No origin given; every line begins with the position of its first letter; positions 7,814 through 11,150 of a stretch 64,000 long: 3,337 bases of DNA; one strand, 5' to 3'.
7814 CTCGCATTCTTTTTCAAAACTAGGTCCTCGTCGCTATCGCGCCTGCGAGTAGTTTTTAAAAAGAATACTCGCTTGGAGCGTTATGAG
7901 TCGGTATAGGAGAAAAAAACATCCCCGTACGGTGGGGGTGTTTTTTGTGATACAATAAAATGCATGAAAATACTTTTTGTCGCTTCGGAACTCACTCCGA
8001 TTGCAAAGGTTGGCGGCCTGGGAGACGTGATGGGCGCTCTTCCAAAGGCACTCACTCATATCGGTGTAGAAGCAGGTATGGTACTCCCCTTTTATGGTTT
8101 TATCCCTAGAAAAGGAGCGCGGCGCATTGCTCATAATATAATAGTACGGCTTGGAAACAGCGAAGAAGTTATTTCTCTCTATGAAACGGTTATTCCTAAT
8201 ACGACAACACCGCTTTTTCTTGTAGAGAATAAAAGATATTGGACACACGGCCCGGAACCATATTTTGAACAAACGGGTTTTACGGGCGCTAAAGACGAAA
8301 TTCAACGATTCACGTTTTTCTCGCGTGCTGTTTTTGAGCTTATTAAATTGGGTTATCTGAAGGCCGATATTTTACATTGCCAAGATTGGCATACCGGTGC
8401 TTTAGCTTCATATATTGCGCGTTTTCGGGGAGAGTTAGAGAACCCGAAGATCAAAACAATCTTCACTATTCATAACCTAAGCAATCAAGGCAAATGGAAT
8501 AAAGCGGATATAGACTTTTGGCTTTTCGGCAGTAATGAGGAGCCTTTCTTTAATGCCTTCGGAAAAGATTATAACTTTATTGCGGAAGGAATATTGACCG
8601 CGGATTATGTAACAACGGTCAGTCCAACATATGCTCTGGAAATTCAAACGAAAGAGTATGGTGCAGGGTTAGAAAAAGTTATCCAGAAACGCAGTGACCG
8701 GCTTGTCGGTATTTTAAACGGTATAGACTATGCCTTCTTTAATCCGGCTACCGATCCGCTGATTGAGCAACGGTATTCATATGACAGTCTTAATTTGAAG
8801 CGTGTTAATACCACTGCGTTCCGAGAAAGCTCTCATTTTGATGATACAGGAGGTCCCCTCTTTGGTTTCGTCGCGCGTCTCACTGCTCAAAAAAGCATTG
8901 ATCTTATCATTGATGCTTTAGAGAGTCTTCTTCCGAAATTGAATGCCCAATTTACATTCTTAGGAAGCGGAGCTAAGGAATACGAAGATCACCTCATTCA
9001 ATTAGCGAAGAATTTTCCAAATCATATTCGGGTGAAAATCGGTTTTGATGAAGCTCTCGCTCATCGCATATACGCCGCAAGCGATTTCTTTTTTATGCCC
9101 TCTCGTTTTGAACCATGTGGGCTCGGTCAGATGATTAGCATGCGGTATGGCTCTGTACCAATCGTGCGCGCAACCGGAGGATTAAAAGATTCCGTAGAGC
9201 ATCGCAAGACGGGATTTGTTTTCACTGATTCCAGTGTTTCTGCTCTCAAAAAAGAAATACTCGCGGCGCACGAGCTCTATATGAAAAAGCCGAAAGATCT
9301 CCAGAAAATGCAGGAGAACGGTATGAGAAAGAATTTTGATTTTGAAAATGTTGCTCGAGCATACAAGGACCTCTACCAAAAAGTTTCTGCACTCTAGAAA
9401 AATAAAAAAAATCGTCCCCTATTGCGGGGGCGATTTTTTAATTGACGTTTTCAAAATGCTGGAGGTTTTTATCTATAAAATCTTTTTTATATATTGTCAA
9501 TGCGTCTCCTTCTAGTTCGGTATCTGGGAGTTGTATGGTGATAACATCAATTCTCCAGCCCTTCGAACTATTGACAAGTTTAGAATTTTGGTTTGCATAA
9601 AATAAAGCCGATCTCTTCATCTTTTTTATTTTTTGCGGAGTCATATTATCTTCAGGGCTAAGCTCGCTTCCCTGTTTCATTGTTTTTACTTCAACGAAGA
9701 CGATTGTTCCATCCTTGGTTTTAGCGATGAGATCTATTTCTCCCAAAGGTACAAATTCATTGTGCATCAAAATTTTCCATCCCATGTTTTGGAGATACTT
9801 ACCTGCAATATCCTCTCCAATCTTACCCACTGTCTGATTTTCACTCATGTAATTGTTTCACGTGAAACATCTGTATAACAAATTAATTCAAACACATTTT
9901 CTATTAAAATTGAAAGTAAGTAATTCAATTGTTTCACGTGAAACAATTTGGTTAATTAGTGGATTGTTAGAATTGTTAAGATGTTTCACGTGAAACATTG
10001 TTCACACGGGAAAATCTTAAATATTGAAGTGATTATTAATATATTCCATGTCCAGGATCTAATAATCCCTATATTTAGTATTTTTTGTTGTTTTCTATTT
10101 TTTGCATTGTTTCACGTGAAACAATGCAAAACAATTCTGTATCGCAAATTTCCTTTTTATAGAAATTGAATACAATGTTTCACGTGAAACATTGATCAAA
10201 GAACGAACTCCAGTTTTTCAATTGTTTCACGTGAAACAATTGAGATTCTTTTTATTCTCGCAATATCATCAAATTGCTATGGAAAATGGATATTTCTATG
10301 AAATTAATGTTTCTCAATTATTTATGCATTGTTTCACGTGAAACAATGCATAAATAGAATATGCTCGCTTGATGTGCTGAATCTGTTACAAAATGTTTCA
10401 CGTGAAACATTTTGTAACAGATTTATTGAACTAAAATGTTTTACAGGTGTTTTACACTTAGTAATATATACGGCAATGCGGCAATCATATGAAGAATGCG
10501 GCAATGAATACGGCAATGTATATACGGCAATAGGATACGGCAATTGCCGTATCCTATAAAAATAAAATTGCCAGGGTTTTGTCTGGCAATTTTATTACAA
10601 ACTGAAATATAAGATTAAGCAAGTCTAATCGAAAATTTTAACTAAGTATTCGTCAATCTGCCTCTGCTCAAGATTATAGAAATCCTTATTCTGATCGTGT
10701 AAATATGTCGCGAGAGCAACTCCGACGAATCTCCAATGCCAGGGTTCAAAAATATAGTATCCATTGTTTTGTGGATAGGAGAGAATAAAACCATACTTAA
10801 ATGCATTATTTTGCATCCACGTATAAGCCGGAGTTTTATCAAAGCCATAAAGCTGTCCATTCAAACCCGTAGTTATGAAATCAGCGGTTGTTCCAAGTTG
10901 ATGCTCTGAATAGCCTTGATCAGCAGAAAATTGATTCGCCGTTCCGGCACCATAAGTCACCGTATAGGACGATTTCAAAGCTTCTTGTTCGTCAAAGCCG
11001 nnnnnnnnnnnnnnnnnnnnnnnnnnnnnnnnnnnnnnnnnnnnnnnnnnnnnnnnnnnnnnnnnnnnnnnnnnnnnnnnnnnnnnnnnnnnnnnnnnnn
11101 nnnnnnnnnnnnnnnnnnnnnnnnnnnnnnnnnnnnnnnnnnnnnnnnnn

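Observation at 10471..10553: Iteron-like array of six direct CGGCAAT repeats capped by a perfect 22-bp palindrome, directly abutting the parS cluster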

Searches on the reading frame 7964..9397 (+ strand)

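Call 7: search_protein_families(library=pfam, proteins=[window:7964-9397:+])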
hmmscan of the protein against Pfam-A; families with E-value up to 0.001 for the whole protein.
window:7964-9397:+ (477 aa): 4 families
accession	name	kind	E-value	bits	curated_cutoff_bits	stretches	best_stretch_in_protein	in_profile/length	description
PF08323.17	Glyco_transf_5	-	1.7e-59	201.9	22.7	1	2-242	1-239/239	Starch synthase catalytic domain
PF00534.26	Glycos_transf_1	-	7.3e-20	71.6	26.4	1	294-453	12-169/172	Glycosyl transferases group 1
PF13692.12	Glyco_trans_1_4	-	1.4e-15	58.2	27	1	298-434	2-138/142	Glycosyl transferases group 1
PF13439.12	Glyco_transf_4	-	1.7e-05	25.3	28.5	1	112-228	53-149/170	Glycosyltransferase Family 4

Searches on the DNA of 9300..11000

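Call 9: search_rna_families(source=window, start=9300, end=11000, threshold=evalue, max_evalue=5)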
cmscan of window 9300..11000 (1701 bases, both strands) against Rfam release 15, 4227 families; matches with E-value up to 5: 55.
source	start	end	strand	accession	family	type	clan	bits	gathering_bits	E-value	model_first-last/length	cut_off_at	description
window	9977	10129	+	RF03926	MIR1435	Gene; miRNA;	-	31.8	94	0.024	1-186/186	no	MIR1435 microRNA precursor family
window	9848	9952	+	RF03926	MIR1435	Gene; miRNA;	-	28.9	94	0.096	1-186/186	no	MIR1435 microRNA precursor family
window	10531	10593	+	RF02607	AbsR25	Gene; sRNA;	-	27.2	47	0.04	1-164/164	no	Acinetobacter sRNA 25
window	10311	10362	-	RF04112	MIR5512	Gene; miRNA;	-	26.9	139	0.024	1-132/132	no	MIR5512 microRNA precursor family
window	10375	10428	+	RF04228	MIR6140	Gene; miRNA;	-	26.5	140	0.03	1-165/165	no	MIR6140 microRNA precursor family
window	10555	10630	-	RF02064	STnc370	Gene; sRNA;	-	25.7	54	1.2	1-71/71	no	Enterobacterial sRNA STnc370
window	10181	10233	-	RF00574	SNORD69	Gene; snRNA; snoRNA; CD-box;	-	25.5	37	0.076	1-77/77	no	Small nucleolar RNA SNORD69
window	10316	10361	+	RF04112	MIR5512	Gene; miRNA;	-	25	139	0.074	1-132/132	no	MIR5512 microRNA precursor family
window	10316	10359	+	RF03983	MIR5284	Gene; miRNA;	-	24.3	93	0.037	1-111/111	no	MIR5284 microRNA precursor family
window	10316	10424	+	RF00801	mir-280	Gene; miRNA;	-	23.9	70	0.19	1-83/83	no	mir-280 microRNA precursor family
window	10146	10278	+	RF00235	Plasmid_RNAIII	Gene;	-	23.9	60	0.51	1-131/131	no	Plasmid RNAIII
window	10335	10404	+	RF00574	SNORD69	Gene; snRNA; snoRNA; CD-box;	-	23.6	37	0.23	1-77/77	no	Small nucleolar RNA SNORD69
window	10099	10132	+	RF03578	mir-3910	Gene; miRNA;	-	23.5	95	0.1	1-82/82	no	mir-3910 microRNA precursor family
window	10382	10421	+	RF04128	MIR8562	Gene; miRNA;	-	23.3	211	0.13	1-242/242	no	MIR8562 microRNA precursor family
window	10092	10208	+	RF04199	MIR6027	Gene; miRNA;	-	22.9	95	0.056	1-159/159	no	MIR6027 microRNA precursor family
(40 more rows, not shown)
